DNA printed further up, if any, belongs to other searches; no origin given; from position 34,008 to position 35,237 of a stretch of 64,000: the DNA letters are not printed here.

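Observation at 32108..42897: ABC-transporter-dependent glycan pathway with Wzt C-terminal domain, a methyltransferase-coiled-coil-GT2-GT4 megaenzyme and a radical SAM/SPASM enzyme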

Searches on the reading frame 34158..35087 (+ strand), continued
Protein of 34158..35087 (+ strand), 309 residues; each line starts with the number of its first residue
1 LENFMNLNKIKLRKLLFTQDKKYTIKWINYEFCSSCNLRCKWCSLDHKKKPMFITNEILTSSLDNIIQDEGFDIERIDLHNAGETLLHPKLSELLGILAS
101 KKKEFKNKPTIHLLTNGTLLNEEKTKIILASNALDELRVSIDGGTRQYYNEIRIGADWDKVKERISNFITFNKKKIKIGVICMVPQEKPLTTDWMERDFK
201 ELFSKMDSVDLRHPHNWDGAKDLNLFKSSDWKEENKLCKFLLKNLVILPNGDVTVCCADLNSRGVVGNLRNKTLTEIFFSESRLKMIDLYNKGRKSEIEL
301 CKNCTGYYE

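Call 48: search_protein_families(library=pfam, proteins=[L012:4352-7909:+, L082:3-3485:+, L024:5540-9262:+, L022:5522-8539:+, L025:6125-7882:+, L023:6929-8656:+, L015:4107-7478:-, L019:11027-12178:-], max_evalue=0.0001)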
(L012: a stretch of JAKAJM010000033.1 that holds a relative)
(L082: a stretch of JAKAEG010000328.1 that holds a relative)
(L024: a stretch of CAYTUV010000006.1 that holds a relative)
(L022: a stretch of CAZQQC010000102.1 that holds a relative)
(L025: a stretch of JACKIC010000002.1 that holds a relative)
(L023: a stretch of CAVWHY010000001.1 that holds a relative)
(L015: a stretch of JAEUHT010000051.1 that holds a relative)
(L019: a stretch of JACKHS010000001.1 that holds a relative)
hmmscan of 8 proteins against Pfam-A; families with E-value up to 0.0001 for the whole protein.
L012:4352-7909:+ (1186 aa): 6 families
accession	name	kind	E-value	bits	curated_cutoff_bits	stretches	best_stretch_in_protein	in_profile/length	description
PF00535.33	Glycos_transf_2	-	1.8e-26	93.5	23.3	1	235-342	1-108/168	Glycosyl transferase family 2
PF04055.27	Radical_SAM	-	1.2e-12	48.7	29.5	1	907-1060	3-149/166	Radical SAM superfamily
PF13641.12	Glyco_tranf_2_3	-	5.3e-12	46.7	27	1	234-453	3-222/230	Glycosyltransferase like family 2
PF10111.15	Glyco_tranf_2_2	-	1.6e-10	41.4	27.3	1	235-335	1-104/276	Glycosyltransferase like family 2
PF13186.11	SPASM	-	1.9e-10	41.3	21.5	1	1115-1181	1-66/67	Iron-sulfur cluster-binding domain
PF13578.12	Methyltransf_24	-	4.8e-10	40.7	26.3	1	57-157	1-105/105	Methyltransferase domain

L082:3-3485:+ (1161 aa): 9 families
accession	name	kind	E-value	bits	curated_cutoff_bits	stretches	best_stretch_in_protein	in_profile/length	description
PF00535.33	Glycos_transf_2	-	7.3e-26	91.5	23.3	1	20-126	1-107/168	Glycosyl transferase family 2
PF08241.18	Methyltransf_11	-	2.1e-15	57.6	21.2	1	500-549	46-95/95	Methyltransferase domain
PF13489.12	Methyltransf_23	-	3.7e-14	53.2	27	1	509-564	76-131/164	Methyltransferase domain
PF04055.27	Radical_SAM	-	4.2e-12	47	29.5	1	987-1142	3-151/166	Radical SAM superfamily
PF13649.12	Methyltransf_25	-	4.1e-11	43.9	27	1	502-545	52-97/97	Methyltransferase domain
PF13641.12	Glyco_tranf_2_3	-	3.5e-10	40.7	27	1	19-224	3-208/230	Glycosyltransferase like family 2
PF10111.15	Glyco_tranf_2_2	-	1.2e-08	35.2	27.3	1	20-123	1-107/276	Glycosyltransferase like family 2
PF08242.18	Methyltransf_12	-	9.4e-07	29.9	30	1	510-547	64-98/98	Methyltransferase domain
PF13847.12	Methyltransf_31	-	9.4e-05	22.6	27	0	510-552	70-112/145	Methyltransferase domain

L024:5540-9262:+ (1241 aa): 10 families
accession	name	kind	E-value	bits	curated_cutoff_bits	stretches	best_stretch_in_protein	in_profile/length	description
PF08241.18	Methyltransf_11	-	1.2e-28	100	21.2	2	1102-1151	46-95/95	Methyltransferase domain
PF13649.12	Methyltransf_25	-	1.1e-17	64.9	27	2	1103-1147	51-97/97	Methyltransferase domain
PF13489.12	Methyltransf_23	-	2.7e-17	63.4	27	2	1104-1163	67-128/164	Methyltransferase domain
PF08242.18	Methyltransf_12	-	1.4e-15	58.3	30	2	320-367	64-97/98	Methyltransferase domain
PF13847.12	Methyltransf_31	-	1.6e-15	57.5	27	2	326-374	66-113/145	Methyltransferase domain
PF04055.27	Radical_SAM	-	5.7e-15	56.3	29.5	1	492-646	1-149/166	Radical SAM superfamily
PF01209.24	Ubie_methyltran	-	5.2e-10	39.5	20.1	0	327-368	108-149/233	ubiE/COQ5 methyltransferase family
PF13186.11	SPASM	-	5.6e-09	36.6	21.5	1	705-772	1-67/67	Iron-sulfur cluster-binding domain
PF20922.3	Anamorsin_N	-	3.1e-08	33.9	27.1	0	1109-1159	44-95/163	Anamorsin, N-terminal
PF02353.26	CMAS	-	9.6e-05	22.3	27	0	1099-1168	113-190/273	Mycolic acid cyclopropane synthetase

L022:5522-8539:+ (1006 aa): 9 families
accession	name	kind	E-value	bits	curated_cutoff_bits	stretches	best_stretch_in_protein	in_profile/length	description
PF04055.27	Radical_SAM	-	1.6e-16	61.3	29.5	1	498-647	1-144/166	Radical SAM superfamily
PF08241.18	Methyltransf_11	-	1.8e-12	48.1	21.2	1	302-376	15-95/95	Methyltransferase domain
PF13186.11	SPASM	-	5.1e-09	36.7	21.5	1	711-778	1-67/67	Iron-sulfur cluster-binding domain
PF14559.12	TPR_19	-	1.2e-08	35.6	25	1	899-955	1-57/68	Tetratricopeptide repeat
PF13489.12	Methyltransf_23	-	7.3e-07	29.5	27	1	306-384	45-124/164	Methyltransferase domain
PF13649.12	Methyltransf_25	-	9.5e-07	29.9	27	1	326-372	49-97/97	Methyltransferase domain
PF08242.18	Methyltransf_12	-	8.9e-06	26.8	30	1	327-374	45-98/98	Methyltransferase domain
PF13847.12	Methyltransf_31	-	9e-06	25.9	27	1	330-380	64-113/145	Methyltransferase domain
PF07719.23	TPR_2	-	1e-05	25.7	27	0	828-859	1-32/34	Tetratricopeptide repeat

L025:6125-7882:+ (586 aa): 2 families
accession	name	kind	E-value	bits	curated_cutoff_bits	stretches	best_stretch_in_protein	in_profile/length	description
PF13186.11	SPASM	-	1.7e-10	41.4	21.5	1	515-582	1-67/67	Iron-sulfur cluster-binding domain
PF04055.27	Radical_SAM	-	3.1e-10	40.9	29.5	1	305-442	3-140/166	Radical SAM superfamily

L023:6929-8656:+ (576 aa): 3 families
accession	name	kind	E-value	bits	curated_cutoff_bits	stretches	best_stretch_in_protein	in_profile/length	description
PF04055.27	Radical_SAM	-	2.2e-09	38.1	29.5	1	31-172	1-139/166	Radical SAM superfamily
PF01757.29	Acyl_transf_3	-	2.5e-09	37.1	31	1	365-443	13-91/326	Acyltransferase domain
PF13186.11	SPASM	-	7.7e-06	26.5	21.5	1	269-312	1-46/67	Iron-sulfur cluster-binding domain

L015:4107-7478:- (1124 aa): 6 families
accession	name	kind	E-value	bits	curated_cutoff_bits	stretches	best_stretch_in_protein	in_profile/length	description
PF00535.33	Glycos_transf_2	-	2.7e-22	79.9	23.3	1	864-1027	2-158/168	Glycosyl transferase family 2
PF13641.12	Glyco_tranf_2_3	-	1.1e-16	62.1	27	1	860-1081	1-218/230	Glycosyltransferase like family 2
PF13692.12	Glyco_trans_1_4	-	4e-13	50.3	27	1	690-824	2-142/142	Glycosyl transferases group 1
PF13579.12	Glyco_trans_4_4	-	5.5e-08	33.7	29.7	1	515-670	8-155/158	Glycosyl transferase 4-like domain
PF13489.12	Methyltransf_23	-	2.6e-05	24.5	27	1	83-204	7-124/164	Methyltransferase domain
PF13439.12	Glyco_transf_4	-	6e-05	23.6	28.5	1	516-675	10-167/170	Glycosyltransferase Family 4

L019:11027-12178:- (384 aa): 0 families

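Call 60: predict_structure(alignment_id=A3)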
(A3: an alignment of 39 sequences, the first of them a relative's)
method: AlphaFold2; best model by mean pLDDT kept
length: 305 residues; sequences in the alignment: 39
mean_pLDDT: 92.5   pTM: 0.90
mean pLDDT of the five models: 92.5, 92.2, 91.9, 91.6, 90.4
residues with pLDDT >= 90: 240; 70-90: 52; 50-70: 12; < 50: 1
segments of 3 or more residues with pLDDT < 50: none
pLDDT, mean of each block of 10 residues (from residue 1): 76 95 97 90 93 98 97 91 98 98 97 97 98 97 94 96 98 97 94 98 95 76 61 88 98 90 97 97 92 89 79
secondary structure, 60 per line:
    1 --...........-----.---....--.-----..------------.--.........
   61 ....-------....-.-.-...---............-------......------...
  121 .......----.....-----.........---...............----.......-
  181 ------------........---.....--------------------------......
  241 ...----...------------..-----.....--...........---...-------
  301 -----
elements in order: H3-12 E23-26 H52-64 E72-75 H87-98 E106-111 H118-127 E132-136 H142-148 H154-168 E173-179 H193-200 E204-208 H235-239 E240-243 E248-250 H270-274 H277-287

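Call 64: fold_search(model_id=the predicted structure, library=pdb)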
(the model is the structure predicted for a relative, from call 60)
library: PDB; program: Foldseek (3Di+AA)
matches with E <= 10: 1612; with E <= 0.001: 74
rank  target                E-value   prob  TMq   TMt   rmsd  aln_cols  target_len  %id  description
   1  4m7t                  2.5e-13  1.00  0.61  0.74   6.6       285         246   18  Crystal structure of BtrN in complex with AdoMet and 2-DOIA (released 2013-10-02)
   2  8hzv_B                7.4e-12  1.00  0.57  0.39   8.5       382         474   12  The crystal structure of a Radical SAM Enzyme DesII (released 2024-07-10)
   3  4k36_A                2.4e-11  1.00  0.57  0.47   9.6       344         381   20  His6 tagged anSMEcpe with bound AdoMet (released 2013-05-08)
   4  8hzv_C                3.8e-11  1.00  0.55  0.38   8.9       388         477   12  The crystal structure of a Radical SAM Enzyme DesII (released 2024-07-10)
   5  8hzv_D                4.6e-11  1.00  0.57  0.40   6.9       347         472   12  The crystal structure of a Radical SAM Enzyme DesII (released 2024-07-10)
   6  5why_B                5.2e-11  1.00  0.61  0.46  10.1       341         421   19  Structural Insights into Thioether Bond Formation in the Biosynthesis of Sactipeptides (released 2017-07-26)
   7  4k36_B                5.9e-11  1.00  0.64  0.55   6.6       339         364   20  His6 tagged anSMEcpe with bound AdoMet (released 2013-05-08)
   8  5why_A                6.7e-11  1.00  0.63  0.48  10.4       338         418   19  Structural Insights into Thioether Bond Formation in the Biosynthesis of Sactipeptides (released 2017-07-26)
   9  4k37_A                8.5e-11  1.00  0.63  0.54   6.8       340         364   20  Native anSMEcpe with bound AdoMet (released 2013-05-08)
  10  8hzv_A                1.0e-10  1.00  0.56  0.38   9.5       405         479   12  The crystal structure of a Radical SAM Enzyme DesII (released 2024-07-10)
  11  4k39_A                1.1e-10  1.00  0.57  0.49  10.1       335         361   18  Native anSMEcpe with bound AdoMet and Cp18Cys peptide (released 2013-05-08)
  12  4m7s                  1.2e-10  1.00  0.54  0.74   4.8       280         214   17  Crystal structure of SeMet BtrN in an OPEN conformation (released 2013-10-02)
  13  5wgg_A                1.5e-10  1.00  0.65  0.47   8.8       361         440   18  Structural Insights into Thioether Bond Formation in the Biosynthesis of Sactipeptides (released 2017-07-26)
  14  8hzy_A                1.5e-10  1.00  0.57  0.40   6.8       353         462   15  The crystal structure of a Radical SAM Enzyme DesII (released 2024-07-10)
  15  4k37_B                2.3e-10  1.00  0.62  0.53   6.7       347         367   20  Native anSMEcpe with bound AdoMet (released 2013-05-08)
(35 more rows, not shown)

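Call 82: search_solved_structures(query=A3, max_evalue=0.001, show_alignments=2)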
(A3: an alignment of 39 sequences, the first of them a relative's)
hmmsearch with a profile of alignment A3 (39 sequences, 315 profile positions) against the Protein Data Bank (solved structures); distinct sequences matched with E-value up to 0.001: 16.
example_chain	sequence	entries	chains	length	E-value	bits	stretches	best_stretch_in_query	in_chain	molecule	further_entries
4m7t_A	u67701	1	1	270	1.7e-17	66.5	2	237-311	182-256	BtrN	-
4m7s_A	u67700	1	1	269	2.5e-17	66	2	237-311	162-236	BtrN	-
5wgg_A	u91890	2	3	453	2.5e-13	52.8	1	8-156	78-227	Radical SAM domain protein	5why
4k37_A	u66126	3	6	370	8.2e-09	38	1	34-205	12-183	Anaerobic sulfatase-maturating enzyme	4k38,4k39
4k36_A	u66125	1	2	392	1.3e-08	37.3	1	34-205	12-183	Anaerobic sulfatase-maturating enzyme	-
8ai6_A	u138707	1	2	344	4.2e-08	35.6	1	25-126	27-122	Putative peptide biosynthesis protein YydG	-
8ai1_A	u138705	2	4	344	5e-08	35.4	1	25-126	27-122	Putative peptide biosynthesis protein YydG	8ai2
8ai3_A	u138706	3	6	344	5.1e-08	35.4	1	25-126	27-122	Putative peptide biosynthesis protein YydG | Radical SAM core domain-containing protein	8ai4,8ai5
9gm3_A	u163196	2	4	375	9.5e-07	31.2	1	31-190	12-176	ChlB radical SAM domain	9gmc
5vsl_A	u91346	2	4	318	7.6e-05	24.9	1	18-167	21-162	Radical S-adenosyl methionine domain-containing protein 2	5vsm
6q2p_A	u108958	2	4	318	7.9e-05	24.9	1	18-167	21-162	Radical S-adenosyl methionine domain-containing protein 2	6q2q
7tol_A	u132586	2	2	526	0.00017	23.8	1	21-154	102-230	glycerol dibiphytanyl glycerol tetraether - macrocyclic archaeol synthase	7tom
7n7h_A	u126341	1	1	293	0.00033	22.9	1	29-146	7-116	VIPERIN-LIKE ENZYME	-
7vob_C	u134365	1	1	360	0.00039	22.6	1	25-155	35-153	Cytosylglucuronate decarboxylase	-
7voc_C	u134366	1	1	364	0.00039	22.6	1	25-155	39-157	Cytosylglucuronate decarboxylase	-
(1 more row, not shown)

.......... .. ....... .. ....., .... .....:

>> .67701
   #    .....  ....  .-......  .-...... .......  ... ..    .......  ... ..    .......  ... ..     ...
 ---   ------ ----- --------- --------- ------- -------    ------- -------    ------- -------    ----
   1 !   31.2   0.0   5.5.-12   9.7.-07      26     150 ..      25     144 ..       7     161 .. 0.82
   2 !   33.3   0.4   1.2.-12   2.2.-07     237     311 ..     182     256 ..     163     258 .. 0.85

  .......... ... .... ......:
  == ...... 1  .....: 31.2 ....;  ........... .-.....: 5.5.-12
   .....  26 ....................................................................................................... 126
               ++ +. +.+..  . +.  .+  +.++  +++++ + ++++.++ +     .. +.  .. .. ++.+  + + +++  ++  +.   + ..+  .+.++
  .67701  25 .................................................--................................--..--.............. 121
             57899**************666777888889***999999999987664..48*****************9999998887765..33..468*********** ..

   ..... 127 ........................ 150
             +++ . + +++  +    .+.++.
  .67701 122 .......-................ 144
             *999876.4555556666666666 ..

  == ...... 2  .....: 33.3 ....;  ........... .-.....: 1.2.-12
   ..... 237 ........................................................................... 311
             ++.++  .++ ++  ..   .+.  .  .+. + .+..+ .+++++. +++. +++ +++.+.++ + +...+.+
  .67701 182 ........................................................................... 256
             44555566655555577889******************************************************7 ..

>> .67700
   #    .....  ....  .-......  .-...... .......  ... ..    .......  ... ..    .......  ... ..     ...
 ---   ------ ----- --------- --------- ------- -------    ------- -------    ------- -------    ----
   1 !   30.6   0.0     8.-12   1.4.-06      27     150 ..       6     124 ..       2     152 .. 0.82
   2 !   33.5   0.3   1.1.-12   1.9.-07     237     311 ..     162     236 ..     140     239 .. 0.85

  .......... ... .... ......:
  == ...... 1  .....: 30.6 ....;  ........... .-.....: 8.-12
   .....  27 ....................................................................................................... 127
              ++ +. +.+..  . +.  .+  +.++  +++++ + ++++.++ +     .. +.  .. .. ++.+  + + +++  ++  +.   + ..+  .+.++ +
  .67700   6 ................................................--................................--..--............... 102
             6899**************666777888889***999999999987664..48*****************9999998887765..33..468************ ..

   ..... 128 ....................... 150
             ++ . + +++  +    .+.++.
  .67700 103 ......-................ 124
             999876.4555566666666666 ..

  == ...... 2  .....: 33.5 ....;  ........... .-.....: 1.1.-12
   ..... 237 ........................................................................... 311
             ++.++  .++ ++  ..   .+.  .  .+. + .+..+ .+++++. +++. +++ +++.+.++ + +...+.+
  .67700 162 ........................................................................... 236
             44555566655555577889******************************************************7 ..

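Call 87: search_protein_families(library=pfam, proteins=[L012:107-4351:+, L012:8138-8989:+, L012:9399-10892:+, L012:12056-13540:+, L012:13405-14454:-, L012:11166-11729:-, L016:2560-3510:+, L013:6932-7885:+], max_evalue=0.0001)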
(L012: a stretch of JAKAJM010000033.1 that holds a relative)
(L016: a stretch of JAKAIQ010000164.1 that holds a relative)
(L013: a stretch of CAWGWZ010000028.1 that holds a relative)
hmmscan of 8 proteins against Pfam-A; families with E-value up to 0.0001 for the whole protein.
L012:107-4351:+ (1414 aa): 14 families
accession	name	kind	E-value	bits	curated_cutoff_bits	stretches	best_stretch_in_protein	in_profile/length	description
PF13692.12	Glyco_trans_1_4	-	1.1e-26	94.2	27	1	993-1126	3-140/142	Glycosyl transferases group 1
PF00535.33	Glycos_transf_2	-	8.1e-23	81.6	23.3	1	358-476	1-127/168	Glycosyl transferase family 2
PF14559.12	TPR_19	-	2.3e-17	63.5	25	0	592-627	15-50/68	Tetratricopeptide repeat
PF13428.12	TPR_14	-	7.2e-11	42.1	23.5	0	290-319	2-31/44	Tetratricopeptide repeat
PF13424.12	TPR_12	-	3.3e-10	40.4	30.1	0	175-238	5-69/77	Tetratricopeptide repeat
PF07719.23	TPR_2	-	1.6e-08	34.5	27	0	215-245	2-32/34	Tetratricopeptide repeat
PF12895.13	ANAPC3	-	2.9e-08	34.3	27.2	0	596-661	18-81/82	Anaphase-promoting complex, cyclosome, subunit 3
PF07721.20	TPR_4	-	1.6e-07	31.7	27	0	604-624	3-23/26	Tetratricopeptide repeat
PF05212.18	DUF707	-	7e-07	29.2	24.1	0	1248-1309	105-167/299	Protein of unknown function (DUF707)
PF23914.1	TPR_CcmH_CycH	-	1.3e-06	28.8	42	0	219-323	55-155/158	Cytochrome c-type biogenesis protein H TPR domain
PF00534.26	Glycos_transf_1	-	1.3e-06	28.5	26.4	1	995-1135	19-165/172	Glycosyl transferases group 1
PF13414.12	TPR_11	-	8e-06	25.9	26.8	0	583-616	9-42/42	TPR repeat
PF13432.12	TPR_16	-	1.3e-05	25.9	32.7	0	580-626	9-55/65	Tetratricopeptide repeat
PF13704.12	Glyco_tranf_2_4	-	2.5e-05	25.1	27.5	0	365-451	2-97/98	Glycosyl transferase family 2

L012:8138-8989:+ (283 aa): 2 families
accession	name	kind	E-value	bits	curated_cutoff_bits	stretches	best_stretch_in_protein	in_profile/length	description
PF00669.25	Flagellin_N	-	4.6e-36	124.4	26.6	1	16-150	1-136/139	Bacterial flagellin N-terminal helical region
PF00700.27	Flagellin_C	-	1.2e-23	83.7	23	1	200-282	4-86/86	Bacterial flagellin C-terminal helical region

L012:9399-10892:+ (497 aa): 2 families
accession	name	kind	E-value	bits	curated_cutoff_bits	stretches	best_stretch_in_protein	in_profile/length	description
PF07195.17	FliD_C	-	1.4e-32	113.5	25.4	1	263-467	3-234/236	Flagellar hook-associated protein 2 C-terminus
PF02465.23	FliD_N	-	7.3e-21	75.1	24.8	1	16-111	1-97/97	Flagellar hook-associated protein 2 N-terminus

L012:12056-13540:+ (494 aa): 4 families
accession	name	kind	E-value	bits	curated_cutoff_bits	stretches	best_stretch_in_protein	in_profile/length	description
PF13487.12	HD_5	-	7.5e-32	110.8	27.2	1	312-476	3-170/170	HD domain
PF00072.30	Response_reg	-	3.7e-27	95.1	30.2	1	5-114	1-109/111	Response regulator receiver domain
PF01966.28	HD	-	1.5e-19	70.9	22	1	325-445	3-116/116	HD domain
PF01590.32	GAF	-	4.8e-05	24.3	22.4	1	233-292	81-133/133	GAF domain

L012:13405-14454:- (349 aa): 0 families

L012:11166-11729:- (187 aa): 0 families

L016:2560-3510:+ (317 aa): 1 family
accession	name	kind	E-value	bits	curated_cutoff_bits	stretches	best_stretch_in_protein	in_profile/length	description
PF00535.33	Glycos_transf_2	-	2.6e-14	53.9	23.3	1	33-140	10-116/168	Glycosyl transferase family 2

L013:6932-7885:+ (318 aa): 2 families
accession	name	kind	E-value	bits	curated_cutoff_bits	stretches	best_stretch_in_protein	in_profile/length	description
PF04055.27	Radical_SAM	-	1.6e-14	54.8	29.5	1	44-206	3-158/166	Radical SAM superfamily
PF13186.11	SPASM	-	2.6e-07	31.3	21.5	1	253-297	1-47/67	Iron-sulfur cluster-binding domain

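Call 88: search_protein_representatives(protein=P0109)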
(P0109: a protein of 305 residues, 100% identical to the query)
Query: 305 residues. Proteins with E-value up to 0.001 (for the whole library): 10798; up to 1e-10: 2177; up to 1e-30: 68. The best 150 are listed.
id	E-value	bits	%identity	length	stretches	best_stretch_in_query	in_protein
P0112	8.5e-115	399.5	59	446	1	13-305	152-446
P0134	1.6e-94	332.9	50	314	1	16-304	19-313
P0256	1.7e-78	280.3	46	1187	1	20-305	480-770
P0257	6.1e-78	278.5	44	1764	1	20-305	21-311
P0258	1.2e-76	274.3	45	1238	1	21-305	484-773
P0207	2.3e-74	266.7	48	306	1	24-301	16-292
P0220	4.4e-73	262.5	43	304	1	20-305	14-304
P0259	3.8e-70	252.9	41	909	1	24-305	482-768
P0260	4.4e-70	252.7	47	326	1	20-303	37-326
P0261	5.3e-70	252.4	44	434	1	19-301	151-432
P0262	8.5e-70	251.7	46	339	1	17-301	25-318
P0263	1.7e-69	250.7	41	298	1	23-305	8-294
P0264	2.1e-69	250.4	42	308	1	21-304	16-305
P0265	2.5e-67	243.6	42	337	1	13-302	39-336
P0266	1.6e-66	240.9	43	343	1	9-301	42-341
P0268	3.4e-64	233.3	38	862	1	19-304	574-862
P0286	2.1e-50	188.1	40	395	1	12-301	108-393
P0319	9.2e-31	123.5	43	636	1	18-161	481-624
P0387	6.5e-23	97.8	34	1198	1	21-303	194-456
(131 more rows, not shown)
